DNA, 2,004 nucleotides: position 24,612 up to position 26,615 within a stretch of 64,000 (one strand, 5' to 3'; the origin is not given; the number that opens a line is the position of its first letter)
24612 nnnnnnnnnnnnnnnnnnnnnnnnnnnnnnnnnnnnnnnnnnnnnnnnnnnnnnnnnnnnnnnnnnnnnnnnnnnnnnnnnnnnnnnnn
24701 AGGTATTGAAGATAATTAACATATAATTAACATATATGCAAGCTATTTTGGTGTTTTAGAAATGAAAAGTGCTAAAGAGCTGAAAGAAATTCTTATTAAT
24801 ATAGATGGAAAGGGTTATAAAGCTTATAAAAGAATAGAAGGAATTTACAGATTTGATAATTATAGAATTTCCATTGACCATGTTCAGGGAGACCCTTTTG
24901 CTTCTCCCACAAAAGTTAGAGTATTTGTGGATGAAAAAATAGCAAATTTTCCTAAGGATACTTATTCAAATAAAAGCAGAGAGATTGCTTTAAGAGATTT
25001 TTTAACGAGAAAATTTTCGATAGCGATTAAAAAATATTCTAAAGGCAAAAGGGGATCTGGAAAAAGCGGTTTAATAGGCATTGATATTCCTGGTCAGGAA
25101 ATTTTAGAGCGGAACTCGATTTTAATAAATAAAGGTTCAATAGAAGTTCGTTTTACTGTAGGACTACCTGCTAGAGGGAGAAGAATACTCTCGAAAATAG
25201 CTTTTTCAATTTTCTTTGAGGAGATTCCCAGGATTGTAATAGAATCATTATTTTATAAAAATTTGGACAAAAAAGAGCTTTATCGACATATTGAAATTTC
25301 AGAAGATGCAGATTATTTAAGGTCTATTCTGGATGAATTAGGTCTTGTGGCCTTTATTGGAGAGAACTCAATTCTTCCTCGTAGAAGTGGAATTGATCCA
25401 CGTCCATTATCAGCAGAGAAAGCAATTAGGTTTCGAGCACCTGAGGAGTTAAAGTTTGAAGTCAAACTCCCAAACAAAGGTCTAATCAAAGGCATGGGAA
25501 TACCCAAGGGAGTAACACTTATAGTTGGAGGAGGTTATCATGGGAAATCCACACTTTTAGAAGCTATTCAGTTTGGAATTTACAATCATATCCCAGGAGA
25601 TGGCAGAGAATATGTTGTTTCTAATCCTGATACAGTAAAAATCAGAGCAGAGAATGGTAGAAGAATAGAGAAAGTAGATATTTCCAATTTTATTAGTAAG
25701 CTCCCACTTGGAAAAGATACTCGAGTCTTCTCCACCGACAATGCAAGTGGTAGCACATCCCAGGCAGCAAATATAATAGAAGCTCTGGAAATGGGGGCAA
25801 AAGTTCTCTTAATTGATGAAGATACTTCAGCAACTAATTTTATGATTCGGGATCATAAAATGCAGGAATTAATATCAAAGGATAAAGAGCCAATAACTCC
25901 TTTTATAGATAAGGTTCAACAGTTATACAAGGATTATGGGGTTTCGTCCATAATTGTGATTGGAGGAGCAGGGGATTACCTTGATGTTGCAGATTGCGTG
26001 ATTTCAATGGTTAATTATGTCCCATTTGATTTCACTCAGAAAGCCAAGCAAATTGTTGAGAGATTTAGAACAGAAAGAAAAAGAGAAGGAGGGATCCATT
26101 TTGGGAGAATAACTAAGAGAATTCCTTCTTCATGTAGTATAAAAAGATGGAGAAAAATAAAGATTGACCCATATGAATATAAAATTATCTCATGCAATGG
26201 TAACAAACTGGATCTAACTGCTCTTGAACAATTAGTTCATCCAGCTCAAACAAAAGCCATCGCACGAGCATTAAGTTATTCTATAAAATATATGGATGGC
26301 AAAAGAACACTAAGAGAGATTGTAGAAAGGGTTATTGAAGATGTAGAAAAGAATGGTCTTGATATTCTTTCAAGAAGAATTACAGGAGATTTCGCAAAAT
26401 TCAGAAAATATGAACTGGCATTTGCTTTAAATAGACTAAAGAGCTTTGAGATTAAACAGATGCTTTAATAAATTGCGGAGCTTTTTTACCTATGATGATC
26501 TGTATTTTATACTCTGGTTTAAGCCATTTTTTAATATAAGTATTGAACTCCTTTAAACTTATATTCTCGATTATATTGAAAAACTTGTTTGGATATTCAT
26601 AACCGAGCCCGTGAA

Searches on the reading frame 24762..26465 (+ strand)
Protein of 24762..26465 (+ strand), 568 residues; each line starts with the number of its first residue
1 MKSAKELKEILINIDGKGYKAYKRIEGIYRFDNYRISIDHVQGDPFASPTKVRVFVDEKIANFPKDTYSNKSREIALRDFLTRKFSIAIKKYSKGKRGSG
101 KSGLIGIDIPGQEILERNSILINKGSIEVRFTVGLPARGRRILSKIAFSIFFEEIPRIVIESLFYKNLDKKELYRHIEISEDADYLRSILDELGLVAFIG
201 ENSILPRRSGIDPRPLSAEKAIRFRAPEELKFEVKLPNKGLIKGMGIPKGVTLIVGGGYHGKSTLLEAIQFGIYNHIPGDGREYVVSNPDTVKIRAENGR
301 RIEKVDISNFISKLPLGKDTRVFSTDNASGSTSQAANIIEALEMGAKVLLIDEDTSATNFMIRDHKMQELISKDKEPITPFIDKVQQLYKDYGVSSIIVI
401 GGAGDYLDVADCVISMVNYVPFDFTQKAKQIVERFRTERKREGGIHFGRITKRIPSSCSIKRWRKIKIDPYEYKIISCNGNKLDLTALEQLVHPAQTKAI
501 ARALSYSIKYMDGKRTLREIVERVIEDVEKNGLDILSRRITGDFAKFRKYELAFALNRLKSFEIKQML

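Call 69: search_protein_families(library=pfam, proteins=[window:24762-26465:+], max_evalue=0.00001)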
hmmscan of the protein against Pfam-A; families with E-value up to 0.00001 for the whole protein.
window:24762-26465:+ (568 aa): 3 families
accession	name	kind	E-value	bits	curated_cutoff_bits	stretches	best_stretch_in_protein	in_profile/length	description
PF09818.15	ABC_ATPase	-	7.8e-127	422.6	23.2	1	170-452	2-282/283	P-loop domain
PF20446.3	ABC_N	-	1.1e-53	181.9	26.5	1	5-165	2-161/162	ATPase of the ABC class N-terminal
PF21117.3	MRB1590_C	-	2.1e-25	89.8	27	1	471-565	5-102/102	MRB1590 C-terminal domain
